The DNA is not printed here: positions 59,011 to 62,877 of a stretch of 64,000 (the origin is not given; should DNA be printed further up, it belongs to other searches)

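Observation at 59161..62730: LptF/G permease fused to LptA-like and LptD-like domains in one 1189-aa ORF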

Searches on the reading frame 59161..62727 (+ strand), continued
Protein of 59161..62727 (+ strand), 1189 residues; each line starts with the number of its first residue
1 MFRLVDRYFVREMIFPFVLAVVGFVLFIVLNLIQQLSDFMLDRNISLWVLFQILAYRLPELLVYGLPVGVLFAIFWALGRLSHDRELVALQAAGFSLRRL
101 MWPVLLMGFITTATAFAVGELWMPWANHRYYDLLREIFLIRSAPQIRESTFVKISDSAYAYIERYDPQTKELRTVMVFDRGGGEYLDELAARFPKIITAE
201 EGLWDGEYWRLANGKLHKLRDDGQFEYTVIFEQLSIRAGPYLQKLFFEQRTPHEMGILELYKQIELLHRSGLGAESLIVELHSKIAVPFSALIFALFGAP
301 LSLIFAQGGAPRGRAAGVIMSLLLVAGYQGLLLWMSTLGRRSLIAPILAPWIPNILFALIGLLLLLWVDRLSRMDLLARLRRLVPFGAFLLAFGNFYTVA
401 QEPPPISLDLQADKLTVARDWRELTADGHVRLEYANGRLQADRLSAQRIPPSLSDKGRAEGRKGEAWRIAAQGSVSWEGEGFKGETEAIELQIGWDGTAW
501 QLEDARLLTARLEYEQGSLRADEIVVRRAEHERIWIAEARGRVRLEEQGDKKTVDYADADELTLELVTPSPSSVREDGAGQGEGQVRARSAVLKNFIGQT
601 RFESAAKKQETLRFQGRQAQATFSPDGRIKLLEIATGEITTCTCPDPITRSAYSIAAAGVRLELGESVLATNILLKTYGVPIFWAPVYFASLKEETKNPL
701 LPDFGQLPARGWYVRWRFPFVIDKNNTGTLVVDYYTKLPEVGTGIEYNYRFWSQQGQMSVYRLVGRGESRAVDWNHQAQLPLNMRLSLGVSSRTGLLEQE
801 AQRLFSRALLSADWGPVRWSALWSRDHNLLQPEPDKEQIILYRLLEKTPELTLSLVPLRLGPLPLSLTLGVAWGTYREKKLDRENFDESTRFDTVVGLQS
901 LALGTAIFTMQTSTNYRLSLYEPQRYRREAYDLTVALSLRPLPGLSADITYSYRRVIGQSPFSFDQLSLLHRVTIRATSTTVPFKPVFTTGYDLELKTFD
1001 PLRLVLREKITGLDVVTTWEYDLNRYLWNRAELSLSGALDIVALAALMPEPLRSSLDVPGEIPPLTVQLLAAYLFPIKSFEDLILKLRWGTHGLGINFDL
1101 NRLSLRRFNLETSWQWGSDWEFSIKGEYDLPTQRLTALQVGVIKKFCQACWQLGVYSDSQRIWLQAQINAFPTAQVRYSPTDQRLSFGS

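Call 68: find_homologous_proteins(query=A4, max_evalue=1e-20)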
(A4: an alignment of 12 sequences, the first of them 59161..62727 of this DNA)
Query A4 (12 sequences) (1189 aa, profile of the alignment): 91 proteins with E <= 1e-20 among 8000 candidates.
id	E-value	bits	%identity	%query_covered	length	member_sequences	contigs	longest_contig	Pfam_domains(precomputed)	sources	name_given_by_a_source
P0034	0.0e+0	1343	37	48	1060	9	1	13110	PF03739.20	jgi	-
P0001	0.0e+0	1298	100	100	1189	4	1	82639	PF03739.20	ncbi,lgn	-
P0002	0.0e+0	1261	90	100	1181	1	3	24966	PF03739.20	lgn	-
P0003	0.0e+0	1235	88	100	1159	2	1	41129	PF03739.20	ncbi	-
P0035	0.0e+0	1232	33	47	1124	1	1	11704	PF03739.20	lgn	-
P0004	0.0e+0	1205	78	100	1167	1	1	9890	PF03739.20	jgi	jgi:LPS export ABC transporter permease LptF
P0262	0.0e+0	1201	38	48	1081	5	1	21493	PF03739.20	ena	-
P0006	0.0e+0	1160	69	100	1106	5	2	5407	PF03739.20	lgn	-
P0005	0.0e+0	1153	70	100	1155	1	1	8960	PF03739.20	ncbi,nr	ncbi:MAG: LptF/LptG family permease [Candidatus Bipolaricaulota bacterium]|nr:LptF/LptG family perme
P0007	0.0e+0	1150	68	100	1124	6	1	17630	PF03739.20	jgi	jgi:LPS export ABC transporter permease LptF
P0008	0.0e+0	1146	68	100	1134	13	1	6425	PF03739.20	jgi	jgi:LPS export ABC transporter permease LptF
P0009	0.0e+0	1142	69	100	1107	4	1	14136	PF03739.20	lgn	-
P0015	0.0e+0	1132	66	100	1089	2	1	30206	PF03739.20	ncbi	-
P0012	0.0e+0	1131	69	100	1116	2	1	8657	PF03739.20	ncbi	-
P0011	0.0e+0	1130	69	100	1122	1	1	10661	PF03739.20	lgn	-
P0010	0.0e+0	1118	64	100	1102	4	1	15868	PF03739.20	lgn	-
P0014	0.0e+0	1114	67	100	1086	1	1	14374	PF03739.20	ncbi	-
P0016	0.0e+0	1112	59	57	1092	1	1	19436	PF03968.20,PF03739.20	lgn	-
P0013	0.0e+0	1110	67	100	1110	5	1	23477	PF03739.20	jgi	jgi:LPS export ABC transporter permease LptF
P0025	0.0e+0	1108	62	100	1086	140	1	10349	PF03739.20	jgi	jgi:LPS export ABC transporter permease LptF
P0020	0.0e+0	1107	63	100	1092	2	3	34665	PF03739.20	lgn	-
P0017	0.0e+0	1105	65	100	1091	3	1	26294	PF03739.20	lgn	-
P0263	0.0e+0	1104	27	100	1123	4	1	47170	PF03739.20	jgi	-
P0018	0.0e+0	1102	60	57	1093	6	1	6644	PF03739.20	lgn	-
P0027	0.0e+0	1098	60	100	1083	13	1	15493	PF03739.20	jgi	-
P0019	0.0e+0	1096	64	100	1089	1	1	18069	PF03739.20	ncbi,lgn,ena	-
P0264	0.0e+0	1095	40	100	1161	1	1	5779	PF03739.20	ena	-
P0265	0.0e+0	1093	33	47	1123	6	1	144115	PF03739.20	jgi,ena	-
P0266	0.0e+0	1090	40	100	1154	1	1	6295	PF03739.20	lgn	-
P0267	0.0e+0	1080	40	100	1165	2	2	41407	PF03739.20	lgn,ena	-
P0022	0.0e+0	1080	61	100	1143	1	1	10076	PF03739.20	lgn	-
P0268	0.0e+0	1067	40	100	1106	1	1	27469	PF03968.20,PF03739.20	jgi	-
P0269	0.0e+0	1065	38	47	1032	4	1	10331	PF03739.20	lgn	-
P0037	0.0e+0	1064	38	100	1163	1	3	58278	PF03739.20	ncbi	ncbi:MAG: LptF/LptG family permease [Candidatus Bipolaricaulia bacterium]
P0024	0.0e+0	1063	59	100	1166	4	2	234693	PF03739.20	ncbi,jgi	jgi:LPS export ABC transporter permease LptG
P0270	0.0e+0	1060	39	100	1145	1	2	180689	PF03739.20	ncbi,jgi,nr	ncbi:MAG: LptF/LptG family permease [Candidatus Acetothermia bacterium]|jgi:lipopolysaccharide expor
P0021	0.0e+0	1058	62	100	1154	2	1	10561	PF03739.20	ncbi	-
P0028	0.0e+0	1054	59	100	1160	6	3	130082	PF03739.20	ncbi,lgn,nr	ncbi:MAG: LptF/LptG family permease [Candidatus Bipolaricaulota bacterium]|nr:LptF/LptG family perme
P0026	0.0e+0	1048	59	100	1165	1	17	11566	PF03739.20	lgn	-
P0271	0.0e+0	1045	39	100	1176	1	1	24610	PF03739.20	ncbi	-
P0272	0.0e+0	1044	40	100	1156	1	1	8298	PF03739.20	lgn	-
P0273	0.0e+0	1039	38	100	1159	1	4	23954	PF03739.20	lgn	-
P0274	0.0e+0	1039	40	37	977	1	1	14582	PF03739.20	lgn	-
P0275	1.3e-297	1008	39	30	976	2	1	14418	PF03739.20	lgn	-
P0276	2.6e-296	1004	37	100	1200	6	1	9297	PF03739.20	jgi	jgi:lipopolysaccharide export system permease protein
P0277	9.8e-296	1002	37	42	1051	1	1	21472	PF03739.20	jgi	jgi:LPS export ABC transporter permease LptF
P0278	6.0e-295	999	37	37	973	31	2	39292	PF03739.20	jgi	jgi:LPS export ABC transporter permease LptF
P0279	2.2e-294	997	40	100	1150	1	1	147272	PF03739.20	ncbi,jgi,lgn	jgi:LPS export ABC transporter permease LptF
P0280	7.1e-293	992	42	100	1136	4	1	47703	PF03968.20,PF03739.20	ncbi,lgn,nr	ncbi:LptF/LptG family permease [Candidatus Acetothermia bacterium]|nr:LptF/LptG family permease [Can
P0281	1.6e-290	985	37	100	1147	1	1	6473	PF03739.20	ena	-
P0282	1.9e-289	981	39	100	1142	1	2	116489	PF03739.20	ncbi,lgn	-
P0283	2.5e-289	981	38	100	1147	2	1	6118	PF03739.20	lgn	-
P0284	1.7e-287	975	39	100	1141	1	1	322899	PF03968.20,PF03739.20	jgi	jgi:lipopolysaccharide export system permease protein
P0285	1.2e-286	972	40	100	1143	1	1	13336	PF03739.20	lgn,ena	-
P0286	1.7e-286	971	38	30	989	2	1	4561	PF03739.20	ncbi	-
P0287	2.2e-286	971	36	48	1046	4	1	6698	PF03739.20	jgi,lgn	-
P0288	3.0e-286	970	37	100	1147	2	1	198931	PF03739.20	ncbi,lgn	ncbi:MAG: LptF/LptG family permease [Candidatus Bipolaricaulia bacterium]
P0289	8.7e-286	969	38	100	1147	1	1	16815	PF03739.20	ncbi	-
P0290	1.7e-285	968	39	100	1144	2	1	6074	PF03739.20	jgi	jgi:LPS export ABC transporter permease LptF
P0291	3.7e-285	967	38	41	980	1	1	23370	PF03739.20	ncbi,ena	-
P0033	1.1e-284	965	37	100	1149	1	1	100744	PF03739.20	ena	-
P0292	2.4e-284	964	36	30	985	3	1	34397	PF03739.20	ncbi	-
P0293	2.9e-284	964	39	100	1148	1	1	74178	PF03739.20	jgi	jgi:LPS export ABC transporter permease LptG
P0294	3.3e-284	964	40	100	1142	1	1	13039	PF03739.20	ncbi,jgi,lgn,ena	-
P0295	4.1e-284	963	40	100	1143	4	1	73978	PF03968.20,PF03739.20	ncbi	-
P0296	8.1e-283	959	37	100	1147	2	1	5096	PF03739.20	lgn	-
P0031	9.7e-283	959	40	100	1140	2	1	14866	PF03739.20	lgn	-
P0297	4.0e-282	957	39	100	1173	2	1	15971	PF03739.20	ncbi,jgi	-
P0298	1.3e-281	955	37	100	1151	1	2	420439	PF03739.20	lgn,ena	-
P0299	1.5e-281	955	40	30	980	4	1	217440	PF03739.20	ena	-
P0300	3.4e-279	947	37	100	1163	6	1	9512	PF03739.20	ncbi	-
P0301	7.7e-279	946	34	45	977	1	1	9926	PF03739.20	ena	-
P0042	3.6e-277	940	36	100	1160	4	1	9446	PF03968.20,PF03739.20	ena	-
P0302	1.8e-276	938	33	47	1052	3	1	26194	PF03739.20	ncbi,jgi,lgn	-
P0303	1.4e-275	935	39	100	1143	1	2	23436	PF03739.20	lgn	-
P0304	5.6e-266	903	34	100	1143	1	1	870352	PF03739.20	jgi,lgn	jgi:LPS export ABC transporter permease LptF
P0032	4.4e-239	814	65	65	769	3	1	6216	PF03739.20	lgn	-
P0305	2.1e-213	729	41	57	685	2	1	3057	PF03968.20,PF03739.20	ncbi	ncbi:MAG: LptF/LptG family permease, partial [Candidatus Bipolaricaulia bacterium]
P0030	6.0e-210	718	42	85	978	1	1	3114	PF03739.20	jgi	jgi:hypothetical protein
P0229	2.3e-160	554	39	46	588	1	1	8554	PF03739.20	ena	-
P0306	1.0e-115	406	25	30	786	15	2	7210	PF03739.20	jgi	jgi:LPS export ABC transporter permease LptF/LPS export ABC transporter permease LptG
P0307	2.9e-96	341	29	28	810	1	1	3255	PF03739.20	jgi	jgi:LPS export ABC transporter permease LptG/LPS export ABC transporter permease LptF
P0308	1.2e-92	329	26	30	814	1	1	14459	PF03739.20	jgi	jgi:LPS export ABC transporter permease LptG/LPS export ABC transporter permease LptF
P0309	1.6e-91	326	26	30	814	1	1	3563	PF03739.20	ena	-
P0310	9.0e-90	320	31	31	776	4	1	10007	PF03739.20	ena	-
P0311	1.7e-89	319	28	30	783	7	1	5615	PF03739.20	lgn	-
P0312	1.4e-87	313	27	30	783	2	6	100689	PF03739.20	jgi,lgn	jgi:LPS export ABC transporter permease LptG/LPS export ABC transporter permease LptF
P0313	2.4e-86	309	26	31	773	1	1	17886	PF03739.20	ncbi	-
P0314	4.1e-86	308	26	31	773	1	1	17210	PF03739.20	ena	-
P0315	2.7e-37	146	23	39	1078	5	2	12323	PF04453.21,PF03739.20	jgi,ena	-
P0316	8.2e-24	102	25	13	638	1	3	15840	PF03739.20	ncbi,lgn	-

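Call 69: list_cluster_members(proteins=[P0315, P0316, P0263, P0265, P0304, P0298, P0284, P0306, P0312, P0262])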
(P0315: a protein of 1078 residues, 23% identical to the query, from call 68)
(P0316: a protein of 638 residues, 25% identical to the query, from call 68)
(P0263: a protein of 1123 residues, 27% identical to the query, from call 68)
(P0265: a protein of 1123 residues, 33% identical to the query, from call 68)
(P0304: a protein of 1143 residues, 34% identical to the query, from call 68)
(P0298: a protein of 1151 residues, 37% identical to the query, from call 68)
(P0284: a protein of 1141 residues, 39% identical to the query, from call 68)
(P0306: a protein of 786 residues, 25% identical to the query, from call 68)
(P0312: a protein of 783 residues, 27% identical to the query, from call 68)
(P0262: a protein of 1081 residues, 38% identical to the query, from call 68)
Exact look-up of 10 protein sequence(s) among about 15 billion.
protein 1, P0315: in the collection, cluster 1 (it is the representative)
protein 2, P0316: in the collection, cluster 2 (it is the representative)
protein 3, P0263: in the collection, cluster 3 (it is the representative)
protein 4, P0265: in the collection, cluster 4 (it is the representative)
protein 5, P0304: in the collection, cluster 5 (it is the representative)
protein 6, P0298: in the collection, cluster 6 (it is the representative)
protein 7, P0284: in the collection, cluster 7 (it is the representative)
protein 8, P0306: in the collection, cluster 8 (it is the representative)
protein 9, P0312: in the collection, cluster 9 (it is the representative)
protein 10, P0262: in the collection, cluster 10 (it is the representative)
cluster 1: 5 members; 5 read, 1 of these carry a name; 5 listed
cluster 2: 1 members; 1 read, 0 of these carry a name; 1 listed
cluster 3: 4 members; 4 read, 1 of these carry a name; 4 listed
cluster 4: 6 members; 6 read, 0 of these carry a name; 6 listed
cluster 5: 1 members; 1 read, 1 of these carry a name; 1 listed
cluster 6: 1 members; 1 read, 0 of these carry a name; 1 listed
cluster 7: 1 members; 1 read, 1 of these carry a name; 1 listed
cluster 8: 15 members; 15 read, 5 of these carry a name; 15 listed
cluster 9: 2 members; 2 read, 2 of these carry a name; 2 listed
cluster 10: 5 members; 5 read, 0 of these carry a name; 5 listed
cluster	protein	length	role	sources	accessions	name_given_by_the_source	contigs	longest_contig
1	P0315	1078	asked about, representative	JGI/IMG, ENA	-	-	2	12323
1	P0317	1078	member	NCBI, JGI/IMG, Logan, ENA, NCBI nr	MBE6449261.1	MAG: LPS export ABC transporter permease LptF [Alphaproteobacteria bacterium] | LPS export ABC transporter permease LptF [Alphaproteobacteria bacterium]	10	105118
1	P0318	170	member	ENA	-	-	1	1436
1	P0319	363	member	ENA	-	-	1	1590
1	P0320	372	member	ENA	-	-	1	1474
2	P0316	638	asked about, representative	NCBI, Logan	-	-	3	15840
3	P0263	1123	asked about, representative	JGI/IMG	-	-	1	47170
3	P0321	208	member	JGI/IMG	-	hypothetical protein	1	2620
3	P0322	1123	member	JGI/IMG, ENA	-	-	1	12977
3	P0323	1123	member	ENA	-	-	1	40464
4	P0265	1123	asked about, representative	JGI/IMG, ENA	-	-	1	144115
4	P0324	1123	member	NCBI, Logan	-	-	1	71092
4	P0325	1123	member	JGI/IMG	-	-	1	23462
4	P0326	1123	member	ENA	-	-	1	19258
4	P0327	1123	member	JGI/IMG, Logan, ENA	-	-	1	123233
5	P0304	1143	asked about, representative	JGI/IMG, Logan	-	LPS export ABC transporter permease LptF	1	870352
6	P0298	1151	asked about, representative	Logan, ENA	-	-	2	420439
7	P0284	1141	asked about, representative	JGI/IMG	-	lipopolysaccharide export system permease protein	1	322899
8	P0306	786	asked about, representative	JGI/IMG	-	LPS export ABC transporter permease LptF/LPS export ABC transporter permease LptG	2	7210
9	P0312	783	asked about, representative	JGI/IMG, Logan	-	LPS export ABC transporter permease LptG/LPS export ABC transporter permease LptF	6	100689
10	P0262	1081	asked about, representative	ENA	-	-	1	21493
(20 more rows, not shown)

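Call 72: search_protein_families(library=pfam, proteins=[P0315], max_evalue=0.01)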
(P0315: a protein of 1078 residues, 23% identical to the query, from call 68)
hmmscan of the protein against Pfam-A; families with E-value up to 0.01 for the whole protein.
P0315 (1078 aa): 5 families
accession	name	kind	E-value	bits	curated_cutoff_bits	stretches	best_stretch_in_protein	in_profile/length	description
PF03739.19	LptF_LptG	-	1.2e-68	232.2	27.9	1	7-355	2-350/353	Lipopolysaccharide export system permease LptF/LptG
PF04453.20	LptD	-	1.5e-42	146.7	22.4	1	659-1011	10-381/384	LPS transport system D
PF03968.19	LptD_N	-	0.00011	22.8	20.4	1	410-460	3-44/113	LptA/(LptD N-terminal domain) LPS transport protein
PF01757.29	Acyl_transf_3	-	0.00099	18.7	31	1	271-393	71-170/326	Acyltransferase domain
PF13100.11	OstA_2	-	0.0068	16.5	21.2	1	415-473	15-73/158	OstA-like protein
